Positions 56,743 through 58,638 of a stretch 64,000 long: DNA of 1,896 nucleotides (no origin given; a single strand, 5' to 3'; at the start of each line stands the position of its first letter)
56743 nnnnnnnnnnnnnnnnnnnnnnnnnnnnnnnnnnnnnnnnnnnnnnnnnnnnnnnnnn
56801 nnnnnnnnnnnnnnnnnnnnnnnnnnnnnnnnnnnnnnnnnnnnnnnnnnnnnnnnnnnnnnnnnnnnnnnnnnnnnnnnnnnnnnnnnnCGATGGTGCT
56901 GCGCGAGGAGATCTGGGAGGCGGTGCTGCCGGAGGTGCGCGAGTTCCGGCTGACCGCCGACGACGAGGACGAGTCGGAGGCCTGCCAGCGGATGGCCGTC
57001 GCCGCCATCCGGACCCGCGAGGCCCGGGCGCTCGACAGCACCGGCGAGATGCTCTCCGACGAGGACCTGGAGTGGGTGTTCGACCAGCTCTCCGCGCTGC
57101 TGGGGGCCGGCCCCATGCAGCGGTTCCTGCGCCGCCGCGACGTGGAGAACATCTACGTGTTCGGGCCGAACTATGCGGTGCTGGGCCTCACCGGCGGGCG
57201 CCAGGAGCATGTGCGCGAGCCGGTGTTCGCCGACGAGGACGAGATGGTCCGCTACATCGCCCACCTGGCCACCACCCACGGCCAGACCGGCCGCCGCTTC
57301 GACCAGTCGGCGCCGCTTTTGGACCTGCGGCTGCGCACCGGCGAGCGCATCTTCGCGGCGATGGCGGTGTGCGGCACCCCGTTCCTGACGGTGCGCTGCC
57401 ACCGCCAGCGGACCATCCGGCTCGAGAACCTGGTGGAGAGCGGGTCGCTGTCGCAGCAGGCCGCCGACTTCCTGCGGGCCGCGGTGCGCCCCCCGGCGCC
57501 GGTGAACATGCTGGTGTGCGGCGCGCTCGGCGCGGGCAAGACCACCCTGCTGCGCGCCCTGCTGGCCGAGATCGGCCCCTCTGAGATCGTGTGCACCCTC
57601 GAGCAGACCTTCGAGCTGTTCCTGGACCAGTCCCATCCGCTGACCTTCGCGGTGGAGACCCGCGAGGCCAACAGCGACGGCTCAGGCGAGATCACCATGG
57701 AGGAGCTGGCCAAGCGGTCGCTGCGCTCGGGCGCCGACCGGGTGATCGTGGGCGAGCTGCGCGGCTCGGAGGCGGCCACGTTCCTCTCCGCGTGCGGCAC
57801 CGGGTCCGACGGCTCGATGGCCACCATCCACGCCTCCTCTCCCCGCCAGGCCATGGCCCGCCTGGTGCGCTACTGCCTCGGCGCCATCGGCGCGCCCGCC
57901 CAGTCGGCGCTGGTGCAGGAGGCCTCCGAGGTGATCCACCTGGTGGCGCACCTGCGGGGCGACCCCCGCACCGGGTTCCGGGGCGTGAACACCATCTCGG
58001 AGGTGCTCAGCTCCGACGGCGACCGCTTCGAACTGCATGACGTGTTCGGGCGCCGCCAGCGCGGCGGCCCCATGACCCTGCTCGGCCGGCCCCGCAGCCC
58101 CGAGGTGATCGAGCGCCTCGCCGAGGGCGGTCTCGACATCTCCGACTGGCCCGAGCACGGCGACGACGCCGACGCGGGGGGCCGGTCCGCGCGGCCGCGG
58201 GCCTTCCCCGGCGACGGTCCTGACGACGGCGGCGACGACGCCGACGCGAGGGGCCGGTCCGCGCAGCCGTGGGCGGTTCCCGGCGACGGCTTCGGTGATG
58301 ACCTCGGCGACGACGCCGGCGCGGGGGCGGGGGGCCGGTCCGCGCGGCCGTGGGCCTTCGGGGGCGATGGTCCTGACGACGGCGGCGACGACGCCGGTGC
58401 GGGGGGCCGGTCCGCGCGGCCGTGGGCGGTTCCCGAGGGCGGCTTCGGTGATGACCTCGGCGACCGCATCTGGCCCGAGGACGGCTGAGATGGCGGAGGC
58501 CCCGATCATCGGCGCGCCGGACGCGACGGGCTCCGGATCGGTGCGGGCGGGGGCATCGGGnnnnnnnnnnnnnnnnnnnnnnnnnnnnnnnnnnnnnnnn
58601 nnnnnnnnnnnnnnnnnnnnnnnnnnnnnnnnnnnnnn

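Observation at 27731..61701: Recurrent tandem duplication of stop/start junctions; six of eight have period 2 mod 3, so a leader mini-ORF ends at or within a few nt of the true start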

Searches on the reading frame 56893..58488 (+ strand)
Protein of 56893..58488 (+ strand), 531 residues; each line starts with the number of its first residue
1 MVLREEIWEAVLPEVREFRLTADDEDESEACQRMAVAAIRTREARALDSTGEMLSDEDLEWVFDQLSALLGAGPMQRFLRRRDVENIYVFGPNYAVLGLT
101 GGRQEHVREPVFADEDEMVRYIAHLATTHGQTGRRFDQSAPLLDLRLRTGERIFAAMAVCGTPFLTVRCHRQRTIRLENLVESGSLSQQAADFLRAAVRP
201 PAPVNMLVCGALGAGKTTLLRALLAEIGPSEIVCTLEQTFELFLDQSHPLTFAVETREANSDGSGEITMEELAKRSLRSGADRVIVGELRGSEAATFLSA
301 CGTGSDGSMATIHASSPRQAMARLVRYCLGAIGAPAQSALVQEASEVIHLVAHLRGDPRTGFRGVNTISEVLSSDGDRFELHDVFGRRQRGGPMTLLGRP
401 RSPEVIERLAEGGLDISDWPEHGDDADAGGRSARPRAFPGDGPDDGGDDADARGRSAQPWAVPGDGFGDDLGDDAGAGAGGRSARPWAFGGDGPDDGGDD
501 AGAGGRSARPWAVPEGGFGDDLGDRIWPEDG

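Call 14: search_protein_families(library=pfam, proteins=[window:56893-58488:+])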
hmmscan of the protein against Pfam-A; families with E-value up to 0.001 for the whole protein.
window:56893-58488:+ (531 aa): 2 families
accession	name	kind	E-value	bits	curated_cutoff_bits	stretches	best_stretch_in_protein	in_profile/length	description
PF00437.27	T2SSE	-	3.6e-26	92.1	24.9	1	159-327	101-258/370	Type II/IV secretion system protein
PF13191.12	AAA_16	-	0.0001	23.3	32.6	1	189-254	11-73/167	AAA ATPase domain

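Call 18: find_related_loci(query=window:56893-58488:+, collection=genome_contigs, flank=10000)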
Query window:56893-58488:+ (531 aa) in genome_contigs; peptide patterns used: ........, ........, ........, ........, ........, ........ (x = any residue, [..] = any of these).
600 stretches matched a pattern (row limit reached: there are more); 22 encode a relative of the query (tblastn E <= 1e-3); 22 distinct loci.
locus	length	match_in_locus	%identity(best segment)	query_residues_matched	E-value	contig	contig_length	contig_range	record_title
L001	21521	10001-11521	91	1-529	0e+0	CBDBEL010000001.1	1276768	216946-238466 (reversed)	MAG: Candidatus Aldehydirespirator sp. isolate 42010ebb-ea2b-4a2b-9d13-79554d05c50f genome assembly, contig: contig_1, w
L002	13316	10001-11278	92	1-424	0e+0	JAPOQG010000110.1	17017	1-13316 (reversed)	MAG: Acidimicrobiaceae bacterium isolate APA_bin_7 c_000000026554, whole genome shotgun sequence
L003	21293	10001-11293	81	1-426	0e+0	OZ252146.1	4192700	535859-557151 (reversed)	MAG: Candidatus Aldehydirespirator sp. isolate fd067d44-95a4-4330-b63d-26ca3bb23c52 genome assembly, chromosome: 1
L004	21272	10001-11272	80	1-422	0e+0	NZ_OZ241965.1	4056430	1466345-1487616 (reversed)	MAG: Candidatus Poriferisocius sp. isolate b25f411a-8abc-437d-a916-241d4d5bb498 chromosome 1, complete sequence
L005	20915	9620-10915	80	1-429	0e+0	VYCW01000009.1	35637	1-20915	MAG: Acidimicrobiaceae bacterium isolate SB0675_bin_25 NODE_531_length_35637_cov_21.717104, whole genome shotgun sequenc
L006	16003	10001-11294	83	1-426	0e+0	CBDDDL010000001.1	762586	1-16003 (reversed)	MAG: Candidatus Poriferisodalis sp. isolate 73964222-c0af-4b42-b62a-479d994b16b6 genome assembly, contig: contig_1, whol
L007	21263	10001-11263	79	3-421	0e+0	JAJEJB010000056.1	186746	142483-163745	MAG: Acidimicrobiia bacterium isolate p16x63bins.58 k141_6653, whole genome shotgun sequence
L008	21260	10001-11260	80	1-420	0e+0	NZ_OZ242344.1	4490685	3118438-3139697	MAG: Candidatus Poriferisodalis sp. isolate 8d09cab2-a5e3-4315-8558-28a0e2063156 chromosome 1, complete sequence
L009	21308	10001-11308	77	1-434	0e+0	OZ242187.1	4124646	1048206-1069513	MAG: Candidatus Aldehydirespiratoraceae bacterium isolate 61e8bfbb-40aa-4858-aaa5-c73b4985a48d genome assembly, chromoso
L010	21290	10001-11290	74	1-429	0e+0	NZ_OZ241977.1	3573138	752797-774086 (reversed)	MAG: Candidatus Poriferisocius sp. isolate 487b4cec-4729-4ab4-8a52-7084cce3f8e8 chromosome 1, complete sequence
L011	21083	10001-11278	73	1-421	0e+0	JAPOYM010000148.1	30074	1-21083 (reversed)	MAG: bacterium isolate COS4_bin_33 NODE_1416_length_30074_cov_21.9235, whole genome shotgun sequence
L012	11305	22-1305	75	1-423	0e+0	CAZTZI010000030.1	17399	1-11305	MAG TPA_asm: uncultured Acidimicrobiales bacterium isolate SRP338948_co1_155 genome assembly, contig: k141_168169, whole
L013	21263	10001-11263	68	1-420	5e-180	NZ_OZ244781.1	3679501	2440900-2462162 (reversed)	MAG: Candidatus Poriferisodalis sp. isolate c3018eb0-1123-4d97-bc7b-de5a35ff26ec chromosome 1, complete sequence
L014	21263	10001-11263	67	1-420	2e-177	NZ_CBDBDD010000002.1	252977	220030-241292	MAG: Candidatus Poriferisodalis sp. isolate 1824d3bc-1d7c-4dc2-bee8-215acda66181 contig_2, whole genome shotgun sequence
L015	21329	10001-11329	61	1-436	3e-160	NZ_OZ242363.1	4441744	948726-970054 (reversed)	MAG: Candidatus Poriferisodalis sp. isolate 3ecd5611-abd8-4ec1-8e8b-c033b5c04d4f chromosome 1, complete sequence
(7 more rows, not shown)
